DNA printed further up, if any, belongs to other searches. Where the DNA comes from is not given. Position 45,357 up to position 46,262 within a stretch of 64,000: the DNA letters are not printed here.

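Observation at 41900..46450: Patchy accessory region abutting the 3' end of the intron-containing tRNA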

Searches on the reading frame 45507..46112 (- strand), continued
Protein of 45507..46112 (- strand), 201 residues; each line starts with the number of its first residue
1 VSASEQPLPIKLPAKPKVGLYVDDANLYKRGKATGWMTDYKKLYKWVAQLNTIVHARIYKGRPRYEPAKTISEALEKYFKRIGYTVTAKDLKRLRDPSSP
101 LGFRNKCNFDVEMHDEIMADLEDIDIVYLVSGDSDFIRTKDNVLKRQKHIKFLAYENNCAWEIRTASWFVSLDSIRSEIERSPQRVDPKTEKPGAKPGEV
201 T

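Call 47: search_protein_representatives(protein=P0123)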
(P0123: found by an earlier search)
Query: 176 residues. Proteins with E-value up to 0.001 (for the whole library): 39; up to 1e-10: 12; up to 1e-30: 7. The best 39 are listed.
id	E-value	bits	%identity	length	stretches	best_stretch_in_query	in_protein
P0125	9.2e-47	175.8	51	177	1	15-176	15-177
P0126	3.1e-42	161.1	49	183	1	1-176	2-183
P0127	1.5e-38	149.1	43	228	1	6-174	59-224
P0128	7.0e-38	146.9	47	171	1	9-175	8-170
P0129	6.8e-36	140.4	52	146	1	21-151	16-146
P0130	4.7e-35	137.7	44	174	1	17-174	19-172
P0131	1.0e-31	126.8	48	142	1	2-134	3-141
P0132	1.1e-28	116.9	44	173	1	24-176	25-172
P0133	1.4e-21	93.8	45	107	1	72-175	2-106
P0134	1.8e-21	93.5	50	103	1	5-103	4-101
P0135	2.6e-20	89.7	49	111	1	8-92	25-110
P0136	8.3e-11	58.8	44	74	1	106-175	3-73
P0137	9.0e-09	52.2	52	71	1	7-60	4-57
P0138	3.1e-08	50.4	31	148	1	20-146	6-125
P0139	4.8e-08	49.8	38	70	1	107-174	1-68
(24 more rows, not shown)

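Call 49: search_protein_families(library=pfam, alignment_id=A1, max_evalue=0.01)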
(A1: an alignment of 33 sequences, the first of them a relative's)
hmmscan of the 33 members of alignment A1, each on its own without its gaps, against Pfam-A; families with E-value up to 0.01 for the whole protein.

A. member 1, P0123 (176 aa): 0 families

B. families by the number of members that match (of 33 scanned): 4 families
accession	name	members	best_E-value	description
PF15956.11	DUF4760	20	1.5e-14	Domain of unknown function (DUF4760)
PF13616.12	Rotamase_3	1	0.00049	PPIC-type PPIASE domain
PF04290.18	DctQ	1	0.0016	Tripartite ATP-independent periplasmic transporters, DctQ component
PF02273.21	Acyl_transf_2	1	0.0038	Acyl transferase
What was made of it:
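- On DUF4760 (PF15956): Membership is transitive: 20 of 33 phmmer homologs match PF15956, best E=1.5e-14 (calls 47, 49).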

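Call 50: search_protein_families(library=phrogs, alignment_id=A1, max_evalue=0.01)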
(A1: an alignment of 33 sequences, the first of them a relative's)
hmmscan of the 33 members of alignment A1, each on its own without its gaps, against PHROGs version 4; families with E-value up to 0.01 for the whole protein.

A. member 1, P0123 (176 aa): 0 families

B. families by the number of members that match (of 33 scanned): 6 families
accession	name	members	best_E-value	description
phrog_2284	-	5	3.9e-05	-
phrog_22297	-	1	0.00011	-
phrog_10285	-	1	0.003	DNA polymerase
phrog_19758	-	1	0.0031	-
phrog_5151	-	1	0.006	Rz-like spanin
phrog_3996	-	1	0.0066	membrane protein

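Call 56: search_protein_families(library=pfam, alignment_id=A2, max_evalue=0.00001)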
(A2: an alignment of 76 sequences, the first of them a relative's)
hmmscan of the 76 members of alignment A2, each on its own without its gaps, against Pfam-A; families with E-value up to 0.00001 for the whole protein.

A. member 1, L005:807-1361:+ (185 aa): 2 families
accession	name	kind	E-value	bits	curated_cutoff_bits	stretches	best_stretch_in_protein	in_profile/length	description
PF01709.26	Transcrip_reg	-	4.7e-26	91.9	27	2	90-143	2-55/160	TACO1/YebC second and third domain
PF20772.2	TACO1_YebC_N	-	5.9e-21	75.2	36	1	8-83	1-72/73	TACO1/YebC protein N-terminal domain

B. families by the number of members that match (of 76 scanned): 70 families (the first 25 are shown)
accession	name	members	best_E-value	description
PF01715.23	IPPT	2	5.2e-71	IPP transferase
PF12762.13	DDE_Tnp_IS1595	2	9.3e-32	ISXO2-like transposase domain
PF01926.29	MMR_HSR1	2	9.4e-25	50S ribosome-binding GTPase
PF01541.30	GIY-YIG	2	2e-17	GIY-YIG catalytic domain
PF13408.12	Zn_ribbon_recom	2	1.2e-11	Recombinase zinc beta ribbon domain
PF01745.22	IPT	2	6e-09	Isopentenyl transferase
PF06723.19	MreB_Mbl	1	1.3e-132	MreB/Mbl protein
PF02934.20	GatB_N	1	9.3e-100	GatB/GatE catalytic domain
PF00574.28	CLP_protease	1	1.9e-81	Clp protease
PF01116.26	F_bP_aldolase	1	6.6e-73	Fructose-bisphosphate aldolase class-II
PF03690.18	MYG1_exonuc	1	5.6e-63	Uncharacterised protein family (UPF0160)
PF00009.33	GTP_EFTU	1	5.1e-54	Elongation factor Tu GTP binding domain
PF07690.21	MFS_1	1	1.8e-52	Major Facilitator Superfamily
PF13458.12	Peripla_BP_6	1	1e-51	Periplasmic binding protein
PF02653.21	BPD_transp_2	1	3e-49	Branched-chain amino acid transport system / permease component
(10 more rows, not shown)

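Call 59: find_related_loci(query=A3, collection=metagenome_contigs, flank=6000)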
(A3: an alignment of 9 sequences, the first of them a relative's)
Query A3 (176 aa) in metagenome_contigs; peptide patterns used: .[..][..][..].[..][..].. (x = any residue, [..] = any of these).
28 stretches matched a pattern; 12 encode a relative of the query (tblastn E <= 1e-3); 12 distinct loci.
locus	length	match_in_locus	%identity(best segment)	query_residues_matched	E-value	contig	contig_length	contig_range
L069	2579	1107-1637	47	1-176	1e-56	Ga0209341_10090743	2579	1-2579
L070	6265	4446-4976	47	1-176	3e-56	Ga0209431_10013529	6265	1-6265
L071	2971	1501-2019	46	5-176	4e-52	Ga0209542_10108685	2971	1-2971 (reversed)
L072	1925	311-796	47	14-176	6e-52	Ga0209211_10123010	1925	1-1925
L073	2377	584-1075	48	14-176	7e-51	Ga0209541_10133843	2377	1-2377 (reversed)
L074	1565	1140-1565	52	6-147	3e-52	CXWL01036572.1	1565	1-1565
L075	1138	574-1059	45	14-176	2e-50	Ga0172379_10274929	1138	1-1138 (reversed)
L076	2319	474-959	47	16-176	4e-48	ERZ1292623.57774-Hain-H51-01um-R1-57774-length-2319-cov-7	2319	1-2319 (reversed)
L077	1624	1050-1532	46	17-176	5e-46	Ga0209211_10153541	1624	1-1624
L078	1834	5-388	54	50-176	1e-42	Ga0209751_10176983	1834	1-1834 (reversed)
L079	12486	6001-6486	46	9-174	6e-38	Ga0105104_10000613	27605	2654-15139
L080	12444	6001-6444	43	24-176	4e-35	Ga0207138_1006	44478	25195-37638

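Call 62: search_protein_families(library=pfam, alignment_id=A4, max_evalue=0.0001)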
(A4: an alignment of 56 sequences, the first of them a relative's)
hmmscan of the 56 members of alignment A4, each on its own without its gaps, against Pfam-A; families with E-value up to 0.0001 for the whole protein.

A. member 1, L069:87-329:- (80 aa): 0 families

B. families by the number of members that match (of 56 scanned): 61 families (the first 25 are shown)
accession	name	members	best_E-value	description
PF01878.24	EVE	2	1.9e-52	EVE domain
PF13643.11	DUF4145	2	3.2e-18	Domain of unknown function (DUF4145)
PF01071.24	GARS_A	2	2.7e-16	Phosphoribosylglycinamide synthetase, ATP-grasp (A) domain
PF01844.29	HNH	2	4.1e-13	HNH endonuclease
PF02843.22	GARS_C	2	1.5e-09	Phosphoribosylglycinamide synthetase, C domain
PF13401.12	AAA_22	2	2e-07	AAA domain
PF14279.12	HNH_5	2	4.9e-06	HNH endonuclease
PF03486.20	HI0933_like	1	8.1e-77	HI0933-like protein Rossmann domain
PF00005.33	ABC_tran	1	1.5e-47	ABC transporter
PF15515.12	MvaI_BcnI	1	1.5e-36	MvaI/BcnI restriction endonuclease family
PF22780.1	HI0933_like_1st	1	3.4e-34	HI0933-like protein barrel and H2TH domain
PF13177.12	DNA_pol3_delta2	1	4.5e-30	DNA polymerase III, delta subunit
PF13304.12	AAA_21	1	2e-19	AAA domain, putative AbiEii toxin, Type IV TA system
PF00717.28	Peptidase_S24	1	4e-18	Peptidase S24-like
PF00856.33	SET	1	1.3e-17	SET domain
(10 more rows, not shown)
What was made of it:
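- They lie near EVE, DUF4145 and AAA_21 (AbiEii-like) genes (call 62).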

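Call 63: search_protein_families(library=pfam, max_evalue=0.001, proteins=[L070:3746-4372:+, L071:1220-1492:+, L071:2019-2516:+, L073:12-545:+, L073:1075-2364:+, L075:9-503:+, L077:92-517:+, L079:5380-5757:+, L080:5228-5962:+, L080:6450-6947:+])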
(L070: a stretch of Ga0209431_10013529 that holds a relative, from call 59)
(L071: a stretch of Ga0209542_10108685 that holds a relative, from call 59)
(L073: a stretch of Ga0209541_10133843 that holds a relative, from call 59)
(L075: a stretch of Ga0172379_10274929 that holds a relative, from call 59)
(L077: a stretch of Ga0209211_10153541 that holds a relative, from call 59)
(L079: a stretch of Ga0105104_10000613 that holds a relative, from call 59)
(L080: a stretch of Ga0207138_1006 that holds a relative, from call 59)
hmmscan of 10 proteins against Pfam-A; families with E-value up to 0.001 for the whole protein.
L070:3746-4372:+ (209 aa): 1 family
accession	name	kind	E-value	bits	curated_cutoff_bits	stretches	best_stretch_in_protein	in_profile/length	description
PF13643.11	DUF4145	-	3.2e-18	66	23.1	1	86-164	1-82/88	Domain of unknown function (DUF4145)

L071:1220-1492:+ (91 aa): 0 families

L071:2019-2516:+ (166 aa): 0 families

L073:12-545:+ (178 aa): 1 family
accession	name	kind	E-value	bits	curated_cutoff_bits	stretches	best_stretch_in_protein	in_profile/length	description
PF15515.12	MvaI_BcnI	-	1.5e-36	127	25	1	5-171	80-227/227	MvaI/BcnI restriction endonuclease family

L073:1075-2364:+ (430 aa): 2 families
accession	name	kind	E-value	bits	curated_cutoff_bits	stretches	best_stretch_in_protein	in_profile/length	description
PF01071.24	GARS_A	-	9.4e-15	55.4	27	1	97-282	3-192/194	Phosphoribosylglycinamide synthetase, ATP-grasp (A) domain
PF02843.22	GARS_C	-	1.5e-09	38.5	34.8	1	355-416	35-92/92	Phosphoribosylglycinamide synthetase, C domain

L075:9-503:+ (165 aa): 2 families
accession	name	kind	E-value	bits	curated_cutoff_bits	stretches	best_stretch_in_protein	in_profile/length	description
PF01844.29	HNH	-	4.1e-13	49.7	21.4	1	120-163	1-45/47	HNH endonuclease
PF14279.12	HNH_5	-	4.9e-06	26.8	27.5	1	120-161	1-42/56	HNH endonuclease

L077:92-517:+ (142 aa): 1 family
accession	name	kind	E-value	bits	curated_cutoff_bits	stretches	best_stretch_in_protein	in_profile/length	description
PF00075.30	RNase_H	-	7.8e-16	59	25.8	1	8-121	4-105/141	RNase H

L079:5380-5757:+ (126 aa): 0 families

L080:5228-5962:+ (245 aa): 8 families
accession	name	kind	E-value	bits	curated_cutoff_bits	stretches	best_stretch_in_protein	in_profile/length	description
PF08241.18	Methyltransf_11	-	3.4e-16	60.1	21.2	1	48-144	1-94/95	Methyltransferase domain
PF13649.12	Methyltransf_25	-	3.9e-14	53.5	27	1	48-141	2-97/97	Methyltransferase domain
PF13489.12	Methyltransf_23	-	2.3e-12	47.4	27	1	43-207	22-162/164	Methyltransferase domain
PF08242.18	Methyltransf_12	-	2.5e-12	47.8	30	1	48-143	1-98/98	Methyltransferase domain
PF13847.12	Methyltransf_31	-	8.6e-12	45.4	27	1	43-160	3-127/145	Methyltransferase domain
PF01209.24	Ubie_methyltran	-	4.6e-07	29.9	20.1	1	36-144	40-150/233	ubiE/COQ5 methyltransferase family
PF01728.25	FtsJ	-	3.2e-05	24.4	24.1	1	43-115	21-96/181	FtsJ-like methyltransferase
PF08003.17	Methyltransf_9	-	7.4e-05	22.3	23.8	1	39-144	111-216/315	Protein of unknown function (DUF1698)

L080:6450-6947:+ (166 aa): 1 family
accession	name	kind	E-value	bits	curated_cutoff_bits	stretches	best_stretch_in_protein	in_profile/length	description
PF00856.33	SET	-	1.3e-17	64.6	22.4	1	18-115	1-104/105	SET domain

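Call 67: search_solved_structures(query=P0001, max_evalue=0.01, show_alignments=1)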
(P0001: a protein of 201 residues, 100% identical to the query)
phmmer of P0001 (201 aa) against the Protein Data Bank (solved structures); distinct sequences matched with E-value up to 0.01: 0.

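Call 74: predict_structure(alignment_id=A1)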
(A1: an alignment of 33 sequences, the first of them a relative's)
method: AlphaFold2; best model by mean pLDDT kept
length: 176 residues; sequences in the alignment: 33
mean_pLDDT: 94.8   pTM: 0.80
mean pLDDT of the five models: 94.8, 94.1, 93.3, 92.8, 92.5
residues with pLDDT >= 90: 156; 70-90: 20; 50-70: 0; < 50: 0
segments of 3 or more residues with pLDDT < 50: none
pLDDT, mean of each block of 10 residues (from residue 1): 84 89 97 98 94 95 97 97 96 98 97 94 95 97 98 97 91 91
secondary structure, 60 per line:
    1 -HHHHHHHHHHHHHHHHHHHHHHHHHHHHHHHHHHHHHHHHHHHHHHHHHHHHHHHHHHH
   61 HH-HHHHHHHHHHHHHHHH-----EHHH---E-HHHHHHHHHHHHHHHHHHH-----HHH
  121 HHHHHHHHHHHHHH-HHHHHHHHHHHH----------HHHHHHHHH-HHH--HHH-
elements in order: H2-62 H64-79 H94-112 H118-134 H136-147 H158-166

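Call 75: find_related_loci(query=P0001, collection=viral_contigs, flank=6000)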
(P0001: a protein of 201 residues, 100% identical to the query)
Query P0001 (201 aa) in viral_contigs; peptide patterns used: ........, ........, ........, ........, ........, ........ (x = any residue, [..] = any of these).
15 stretches matched a pattern, but none encodes a relative of the query by tblastn (E <= 1e-3).

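Call 77: fold_search(model_id=the predicted structure, library=pdb)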
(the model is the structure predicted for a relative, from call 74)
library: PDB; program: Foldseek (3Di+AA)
matches with E <= 10: 77; with E <= 0.001: 0
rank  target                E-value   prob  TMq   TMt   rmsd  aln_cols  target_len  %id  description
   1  8t2s_D                2.1e+00  0.06  0.16  0.10  11.1       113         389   15  Structure of a group II intron ribonucleoprotein in the pre-branching (pre-1F) state (released 2023-11-22)
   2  3dpj_F                2.9e+00  0.08  0.23  0.22   8.2       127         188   12  The crystal structure of a TetR transcription regulator from Silicibacter pomeroyi DSS (released 2008-09-02)
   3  9i1r_B                2.9e+00  0.07  0.22  0.24  12.8       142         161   16  Structure of the bicylindrical allophycocyanin core expressed during far-red light photoacclimation (FaRLiP) (released 2025-07-02)
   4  7c5d_A                3.1e+00  0.04  0.19  0.18  11.9       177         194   11  Crystal structure of TRF2 TRFH domain in complex with a MCPH1 peptide (released 2020-10-21)
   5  7tut_8                3.7e+00  0.04  0.22  0.22  17.7       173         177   13  Structure of the rabbit 80S ribosome stalled on a 4-TMD Rhodopsin intermediate in complex with the multipass transloco (released 2022-10-19)
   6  4rqi_A                3.7e+00  0.04  0.18  0.16   9.6       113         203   14  Structure of TRF2/RAP1 secondary interaction binding site (released 2016-02-10)
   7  5xwy_A                3.9e+00  0.04  0.18  0.04  22.6       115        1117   11  Electron cryo-microscopy structure of LbuCas13a-crRNA binary complex (released 2017-09-13)
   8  4twk_B                4.1e+00  0.04  0.18  0.14  22.9       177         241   13  Crystal structure of human two pore domain potassium ion channel TREK1 (K2P2.1) (released 2014-08-06)
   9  5xwp_A                4.1e+00  0.04  0.19  0.04  19.3       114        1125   12  Crystal structure of LbuCas13a-crRNA-target RNA ternary complex (released 2017-09-13)
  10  6v8t_B                4.3e+00  0.03  0.17  0.14  16.8       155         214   12  Estrogen Receptor Alpha Ligand Binding Domain Y537S in Complex with LSZ102 (released 2019-12-25)
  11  7uj7_C                4.6e+00  0.03  0.16  0.14  17.0       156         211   11  Estrogen Receptor Alpha Ligand Binding Domain Y537S Mutant in Complex with RU39411 (released 2022-05-04)
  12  5wqd_B                4.8e+00  0.04  0.20  0.19   9.7       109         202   15  Crystal structure of TRF2 TRFH in complex with an NBS1 peptide (released 2017-03-08)
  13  6vfi_A                4.8e+00  0.04  0.21  0.19  15.2       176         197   11  De novo designed octahedral nanoparticle O43_dn18 (released 2020-08-12)
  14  8t2r_D                4.8e+00  0.04  0.17  0.10  10.9       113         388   14  Structure of a group II intron ribonucleoprotein in the pre-ligation (pre-2F) state (released 2023-11-22)
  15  7c5d_B                5.1e+00  0.03  0.18  0.17  13.0       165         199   12  Crystal structure of TRF2 TRFH domain in complex with a MCPH1 peptide (released 2020-10-21)
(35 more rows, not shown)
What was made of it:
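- Tried and rejected: The PDB fold search for the DUF4760-like model gave a best E of about 2 (call 77).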

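Call 79: fold_search(model_id=the predicted structure, library=viral)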
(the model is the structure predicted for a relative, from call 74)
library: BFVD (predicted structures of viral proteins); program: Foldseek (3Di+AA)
matches with E <= 10: 84; with E <= 0.001: 1
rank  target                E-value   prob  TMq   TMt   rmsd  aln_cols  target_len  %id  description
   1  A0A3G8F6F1            6.7e-04  1.00  0.65  0.60   3.3       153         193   18  (no name in the UniProt tables at hand)
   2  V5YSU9                1.7e+00  0.11  0.20  0.25  20.3       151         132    9  Uncharacterized protein [Pseudomonas phage PPpW-3]
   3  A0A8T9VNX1            1.7e+00  0.07  0.18  0.14  12.6       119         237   13  (no name in the UniProt tables at hand)
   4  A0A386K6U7            2.3e+00  0.08  0.24  0.18  26.7       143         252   16  Uncharacterized protein [Dickeya phage vB_DsoM_JA11]
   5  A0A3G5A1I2            2.6e+00  0.07  0.19  0.13  11.1       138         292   13  Uncharacterized protein [Faunusvirus sp.]
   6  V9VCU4                2.6e+00  0.04  0.18  0.15  15.4       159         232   18  Restriction alleviation protein [Achromobacter phage JWAlpha]
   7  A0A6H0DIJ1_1          2.6e+00  0.04  0.15  0.05  26.3       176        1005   16  RNA-dependent RNA polymerase [Averyanov virus]
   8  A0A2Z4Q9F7            2.7e+00  0.06  0.12  0.21  20.3        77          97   16  Uncharacterized protein [Gordonia phage Trine]
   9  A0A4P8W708            2.7e+00  0.03  0.14  0.10  29.3       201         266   14  (no name in the UniProt tables at hand)
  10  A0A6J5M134            2.9e+00  0.09  0.18  0.24   9.8        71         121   18  Uncharacterized protein [uncultured Caudovirales phage]
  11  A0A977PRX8            3.4e+00  0.06  0.22  0.23  15.3       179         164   11  (no name in the UniProt tables at hand)
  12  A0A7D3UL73            3.4e+00  0.04  0.17  0.03  20.5       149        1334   11  (no name in the UniProt tables at hand)
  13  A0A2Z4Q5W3            3.8e+00  0.04  0.14  0.18  20.0       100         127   14  (no name in the UniProt tables at hand)
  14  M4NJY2                3.8e+00  0.04  0.16  0.04  28.8       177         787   10  Uncharacterized protein [Synechococcus phage S-RIP1]
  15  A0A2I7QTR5            3.8e+00  0.02  0.15  0.14  17.8       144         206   17  (no name in the UniProt tables at hand)
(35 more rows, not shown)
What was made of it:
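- The fold occurs in one viral protein (call 79).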
